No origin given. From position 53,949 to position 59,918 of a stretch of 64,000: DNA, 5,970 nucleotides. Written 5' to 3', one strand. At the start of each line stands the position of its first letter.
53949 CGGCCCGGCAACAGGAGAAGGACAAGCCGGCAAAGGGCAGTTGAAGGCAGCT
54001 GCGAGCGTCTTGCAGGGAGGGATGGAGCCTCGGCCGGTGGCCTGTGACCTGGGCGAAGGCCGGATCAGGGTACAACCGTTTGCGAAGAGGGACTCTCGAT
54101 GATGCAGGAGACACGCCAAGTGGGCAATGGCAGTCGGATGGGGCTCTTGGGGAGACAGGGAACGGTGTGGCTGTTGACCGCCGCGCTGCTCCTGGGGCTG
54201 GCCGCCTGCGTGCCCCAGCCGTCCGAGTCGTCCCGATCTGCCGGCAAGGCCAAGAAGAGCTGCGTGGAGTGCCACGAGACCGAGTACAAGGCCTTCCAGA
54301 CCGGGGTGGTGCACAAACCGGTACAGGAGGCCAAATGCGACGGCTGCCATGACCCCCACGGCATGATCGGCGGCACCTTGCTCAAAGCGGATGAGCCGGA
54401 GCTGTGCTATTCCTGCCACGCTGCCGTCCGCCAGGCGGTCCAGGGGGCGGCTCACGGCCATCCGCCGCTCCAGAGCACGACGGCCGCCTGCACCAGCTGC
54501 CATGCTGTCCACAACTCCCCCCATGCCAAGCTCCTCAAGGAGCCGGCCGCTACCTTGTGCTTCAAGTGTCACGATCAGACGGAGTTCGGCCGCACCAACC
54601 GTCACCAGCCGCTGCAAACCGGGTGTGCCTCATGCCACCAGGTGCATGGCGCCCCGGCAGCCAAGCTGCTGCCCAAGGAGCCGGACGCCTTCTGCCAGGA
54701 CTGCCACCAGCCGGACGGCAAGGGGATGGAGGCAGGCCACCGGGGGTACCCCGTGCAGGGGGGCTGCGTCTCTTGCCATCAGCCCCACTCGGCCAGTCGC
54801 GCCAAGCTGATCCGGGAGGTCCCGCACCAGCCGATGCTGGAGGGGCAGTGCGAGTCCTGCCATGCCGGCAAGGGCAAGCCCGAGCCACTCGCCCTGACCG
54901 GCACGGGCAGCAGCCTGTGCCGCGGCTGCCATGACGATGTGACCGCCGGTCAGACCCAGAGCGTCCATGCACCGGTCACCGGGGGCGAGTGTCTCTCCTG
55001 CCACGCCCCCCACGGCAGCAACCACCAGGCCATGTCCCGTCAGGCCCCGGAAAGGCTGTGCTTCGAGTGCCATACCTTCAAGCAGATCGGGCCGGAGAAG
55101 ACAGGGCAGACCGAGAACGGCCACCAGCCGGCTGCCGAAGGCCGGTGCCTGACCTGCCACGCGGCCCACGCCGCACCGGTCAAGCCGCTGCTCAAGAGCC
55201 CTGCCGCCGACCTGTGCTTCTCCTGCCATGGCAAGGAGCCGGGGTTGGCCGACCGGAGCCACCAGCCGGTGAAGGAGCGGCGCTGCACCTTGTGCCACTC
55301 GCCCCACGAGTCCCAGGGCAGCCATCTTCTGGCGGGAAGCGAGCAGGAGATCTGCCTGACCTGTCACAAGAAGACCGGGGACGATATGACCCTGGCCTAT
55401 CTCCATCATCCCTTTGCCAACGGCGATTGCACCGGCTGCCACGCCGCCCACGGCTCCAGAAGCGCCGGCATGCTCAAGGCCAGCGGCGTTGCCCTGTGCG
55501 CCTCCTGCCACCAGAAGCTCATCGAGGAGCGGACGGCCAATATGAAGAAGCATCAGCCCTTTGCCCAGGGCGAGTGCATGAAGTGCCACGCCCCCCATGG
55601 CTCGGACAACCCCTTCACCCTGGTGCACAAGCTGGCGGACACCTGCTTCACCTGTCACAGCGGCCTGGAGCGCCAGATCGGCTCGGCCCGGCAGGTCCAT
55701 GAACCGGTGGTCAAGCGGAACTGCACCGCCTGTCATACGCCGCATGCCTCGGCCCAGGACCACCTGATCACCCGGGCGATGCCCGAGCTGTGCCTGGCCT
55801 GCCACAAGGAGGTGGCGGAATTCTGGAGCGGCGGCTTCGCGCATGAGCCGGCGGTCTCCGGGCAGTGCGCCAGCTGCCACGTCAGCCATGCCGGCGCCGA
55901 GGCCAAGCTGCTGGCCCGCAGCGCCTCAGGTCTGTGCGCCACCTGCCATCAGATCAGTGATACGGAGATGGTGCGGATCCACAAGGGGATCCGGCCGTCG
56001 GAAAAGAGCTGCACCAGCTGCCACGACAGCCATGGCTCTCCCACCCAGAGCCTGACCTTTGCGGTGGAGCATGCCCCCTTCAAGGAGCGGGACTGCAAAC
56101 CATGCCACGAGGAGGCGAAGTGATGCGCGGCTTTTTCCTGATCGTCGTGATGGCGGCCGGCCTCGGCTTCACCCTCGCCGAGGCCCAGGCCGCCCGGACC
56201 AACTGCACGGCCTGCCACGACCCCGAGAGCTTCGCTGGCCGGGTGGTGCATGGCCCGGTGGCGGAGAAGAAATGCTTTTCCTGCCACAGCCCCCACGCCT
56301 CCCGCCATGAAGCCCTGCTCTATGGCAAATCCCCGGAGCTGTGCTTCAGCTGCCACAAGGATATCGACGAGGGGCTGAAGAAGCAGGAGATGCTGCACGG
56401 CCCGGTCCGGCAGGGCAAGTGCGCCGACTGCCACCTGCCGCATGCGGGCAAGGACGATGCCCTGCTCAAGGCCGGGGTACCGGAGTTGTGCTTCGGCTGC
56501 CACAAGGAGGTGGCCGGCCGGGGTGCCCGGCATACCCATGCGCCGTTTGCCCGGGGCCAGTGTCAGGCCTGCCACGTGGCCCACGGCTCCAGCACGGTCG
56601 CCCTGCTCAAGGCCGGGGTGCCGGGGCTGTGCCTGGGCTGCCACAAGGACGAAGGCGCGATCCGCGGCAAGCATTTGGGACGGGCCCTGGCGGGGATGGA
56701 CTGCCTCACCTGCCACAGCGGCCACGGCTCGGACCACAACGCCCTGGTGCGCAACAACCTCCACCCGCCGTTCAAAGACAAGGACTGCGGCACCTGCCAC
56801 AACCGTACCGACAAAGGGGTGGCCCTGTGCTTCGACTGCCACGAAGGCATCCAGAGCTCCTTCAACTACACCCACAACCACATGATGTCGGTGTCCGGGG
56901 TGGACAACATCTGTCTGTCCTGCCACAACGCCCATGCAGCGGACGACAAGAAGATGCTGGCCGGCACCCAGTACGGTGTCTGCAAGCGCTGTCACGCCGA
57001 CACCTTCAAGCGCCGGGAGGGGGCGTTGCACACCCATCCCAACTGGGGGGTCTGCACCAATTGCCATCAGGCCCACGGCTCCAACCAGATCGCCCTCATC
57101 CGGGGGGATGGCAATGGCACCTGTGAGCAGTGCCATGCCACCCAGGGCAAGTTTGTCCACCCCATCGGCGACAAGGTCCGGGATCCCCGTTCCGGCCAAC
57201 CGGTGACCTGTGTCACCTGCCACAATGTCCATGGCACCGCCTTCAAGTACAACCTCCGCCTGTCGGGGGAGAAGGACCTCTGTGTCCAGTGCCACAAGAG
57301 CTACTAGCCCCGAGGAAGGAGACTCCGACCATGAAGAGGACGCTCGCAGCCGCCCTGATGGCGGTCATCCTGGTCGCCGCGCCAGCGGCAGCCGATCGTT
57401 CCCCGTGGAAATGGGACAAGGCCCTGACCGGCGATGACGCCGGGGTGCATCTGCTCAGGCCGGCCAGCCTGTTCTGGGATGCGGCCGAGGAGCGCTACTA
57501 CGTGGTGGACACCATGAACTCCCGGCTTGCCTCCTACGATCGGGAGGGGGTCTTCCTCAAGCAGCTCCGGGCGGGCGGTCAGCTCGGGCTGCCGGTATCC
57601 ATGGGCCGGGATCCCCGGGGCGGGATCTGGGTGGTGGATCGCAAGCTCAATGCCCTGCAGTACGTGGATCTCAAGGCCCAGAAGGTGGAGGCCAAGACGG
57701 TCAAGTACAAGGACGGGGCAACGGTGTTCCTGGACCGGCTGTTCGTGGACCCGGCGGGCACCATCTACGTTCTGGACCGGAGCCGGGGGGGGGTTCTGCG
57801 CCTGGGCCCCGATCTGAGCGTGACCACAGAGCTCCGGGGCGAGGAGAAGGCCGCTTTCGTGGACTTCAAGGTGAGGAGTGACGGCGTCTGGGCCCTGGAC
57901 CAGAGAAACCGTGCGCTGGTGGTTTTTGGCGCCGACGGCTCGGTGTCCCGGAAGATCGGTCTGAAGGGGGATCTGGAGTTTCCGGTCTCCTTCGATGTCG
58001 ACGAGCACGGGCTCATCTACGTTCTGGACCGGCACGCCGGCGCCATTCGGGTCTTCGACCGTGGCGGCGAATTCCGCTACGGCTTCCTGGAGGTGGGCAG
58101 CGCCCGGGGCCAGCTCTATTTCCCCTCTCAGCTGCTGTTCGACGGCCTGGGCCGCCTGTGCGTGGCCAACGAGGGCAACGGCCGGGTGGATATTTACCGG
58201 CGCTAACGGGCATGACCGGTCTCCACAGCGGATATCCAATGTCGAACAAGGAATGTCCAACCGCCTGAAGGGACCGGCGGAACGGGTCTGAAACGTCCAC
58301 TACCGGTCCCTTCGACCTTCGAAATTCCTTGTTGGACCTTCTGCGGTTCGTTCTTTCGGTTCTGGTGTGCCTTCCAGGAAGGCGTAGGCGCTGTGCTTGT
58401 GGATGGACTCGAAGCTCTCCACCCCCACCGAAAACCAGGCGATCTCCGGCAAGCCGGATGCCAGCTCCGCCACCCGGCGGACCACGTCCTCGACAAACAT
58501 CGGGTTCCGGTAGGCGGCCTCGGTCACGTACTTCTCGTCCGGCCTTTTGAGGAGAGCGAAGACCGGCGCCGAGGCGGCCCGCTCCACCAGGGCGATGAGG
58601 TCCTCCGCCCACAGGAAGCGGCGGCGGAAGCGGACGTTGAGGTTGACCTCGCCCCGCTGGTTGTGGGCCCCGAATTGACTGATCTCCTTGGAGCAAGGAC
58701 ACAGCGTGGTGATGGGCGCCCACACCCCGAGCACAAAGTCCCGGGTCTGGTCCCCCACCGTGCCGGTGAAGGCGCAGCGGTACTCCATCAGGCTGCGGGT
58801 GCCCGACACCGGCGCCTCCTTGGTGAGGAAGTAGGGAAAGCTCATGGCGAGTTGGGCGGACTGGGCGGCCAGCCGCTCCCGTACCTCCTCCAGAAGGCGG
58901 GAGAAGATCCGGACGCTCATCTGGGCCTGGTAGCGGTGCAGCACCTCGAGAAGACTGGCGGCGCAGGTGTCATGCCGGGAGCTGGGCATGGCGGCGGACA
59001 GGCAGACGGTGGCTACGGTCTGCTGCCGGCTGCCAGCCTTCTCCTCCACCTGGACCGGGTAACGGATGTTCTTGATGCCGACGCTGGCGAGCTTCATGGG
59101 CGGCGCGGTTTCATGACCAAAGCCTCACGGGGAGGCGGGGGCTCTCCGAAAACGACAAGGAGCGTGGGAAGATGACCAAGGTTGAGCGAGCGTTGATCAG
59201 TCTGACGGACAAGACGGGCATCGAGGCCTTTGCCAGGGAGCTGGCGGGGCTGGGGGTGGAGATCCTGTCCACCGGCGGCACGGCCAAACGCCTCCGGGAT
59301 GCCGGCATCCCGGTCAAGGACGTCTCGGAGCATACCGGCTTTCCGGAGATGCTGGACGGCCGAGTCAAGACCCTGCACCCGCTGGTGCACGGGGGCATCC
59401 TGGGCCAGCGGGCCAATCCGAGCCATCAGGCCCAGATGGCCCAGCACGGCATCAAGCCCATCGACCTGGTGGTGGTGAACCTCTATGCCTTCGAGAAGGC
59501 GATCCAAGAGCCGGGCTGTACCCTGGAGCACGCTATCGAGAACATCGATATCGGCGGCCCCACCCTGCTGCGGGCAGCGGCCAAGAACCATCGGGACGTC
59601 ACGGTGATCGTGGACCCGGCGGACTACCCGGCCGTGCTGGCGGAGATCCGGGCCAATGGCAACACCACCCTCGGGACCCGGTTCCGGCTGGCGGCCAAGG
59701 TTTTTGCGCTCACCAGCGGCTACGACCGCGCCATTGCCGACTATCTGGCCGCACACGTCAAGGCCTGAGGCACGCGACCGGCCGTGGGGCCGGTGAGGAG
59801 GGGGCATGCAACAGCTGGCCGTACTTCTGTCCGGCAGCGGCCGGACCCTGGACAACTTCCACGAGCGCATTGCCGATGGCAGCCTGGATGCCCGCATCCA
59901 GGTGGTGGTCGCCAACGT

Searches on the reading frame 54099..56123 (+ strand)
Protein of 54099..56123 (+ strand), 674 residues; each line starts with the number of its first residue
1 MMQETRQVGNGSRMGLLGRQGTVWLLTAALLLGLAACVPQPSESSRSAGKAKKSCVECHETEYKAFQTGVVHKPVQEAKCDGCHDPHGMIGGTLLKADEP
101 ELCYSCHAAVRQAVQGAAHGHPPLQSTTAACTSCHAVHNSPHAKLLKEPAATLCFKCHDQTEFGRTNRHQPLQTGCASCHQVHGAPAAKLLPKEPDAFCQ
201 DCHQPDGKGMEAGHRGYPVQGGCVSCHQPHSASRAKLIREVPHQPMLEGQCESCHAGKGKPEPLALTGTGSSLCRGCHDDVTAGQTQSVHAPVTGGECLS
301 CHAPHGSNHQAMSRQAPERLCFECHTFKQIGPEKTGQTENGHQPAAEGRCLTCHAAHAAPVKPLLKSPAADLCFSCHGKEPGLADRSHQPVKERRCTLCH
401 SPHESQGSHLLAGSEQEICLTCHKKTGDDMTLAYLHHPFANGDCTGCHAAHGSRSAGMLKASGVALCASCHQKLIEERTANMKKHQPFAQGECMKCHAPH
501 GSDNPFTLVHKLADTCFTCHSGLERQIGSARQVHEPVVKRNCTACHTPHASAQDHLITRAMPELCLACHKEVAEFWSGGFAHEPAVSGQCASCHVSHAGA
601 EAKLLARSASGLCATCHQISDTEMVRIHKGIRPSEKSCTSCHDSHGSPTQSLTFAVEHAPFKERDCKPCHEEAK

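Call 6: search_protein_families(library=pfam, proteins=[window:54099-56123:+], max_evalue=0.1)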
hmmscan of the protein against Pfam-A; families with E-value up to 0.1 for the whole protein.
window:54099-56123:+ (674 aa): 6 families
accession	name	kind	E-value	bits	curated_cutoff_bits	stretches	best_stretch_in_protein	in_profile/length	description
PF09699.15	Paired_CXXCH_1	-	3.7e-135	439.8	20.6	13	436-473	1-38/41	Doubled CXXCH motif (Paired_CXXCH_1)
PF14537.11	Cytochrom_c3_2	-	8.8e-25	87.4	25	8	196-279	6-79/79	Cytochrome c3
PF14522.11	Cytochrome_C7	-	1.5e-24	86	24.8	7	538-594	12-66/67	Cytochrome c7 and related cytochrome c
PF22113.1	Mtrc-MtrF_II-IV_dom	-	4.9e-17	62.4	30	3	371-502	7-168/176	Outer membrane cytochrome MtrC/MtrF-like, domains II/IV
PF02085.21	Cytochrom_CIII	-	8.5e-11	42.5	22.9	1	197-278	31-101/101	Class III cytochrome C family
PF22678.1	Cytochrom_c_NrfB-like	-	9.3e-08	32.9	27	0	148-202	30-89/89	Cytochrome c-type protein NrfB-like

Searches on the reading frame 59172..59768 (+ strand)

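Call 89: search_protein_families(library=pfam, proteins=[window:59172-59768:+], max_evalue=0.001)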
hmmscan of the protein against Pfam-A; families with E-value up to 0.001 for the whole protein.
window:59172-59768:+ (198 aa): 2 families
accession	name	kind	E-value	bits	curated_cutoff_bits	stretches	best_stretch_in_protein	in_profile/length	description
PF02142.27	MGS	-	2e-27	95.6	24.1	1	17-131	2-94/94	MGS-like domain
PF01808.24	AICARFT_IMPCHas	-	3.3e-18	66.7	25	1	136-194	1-59/311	AICARFT/IMPCHase bienzyme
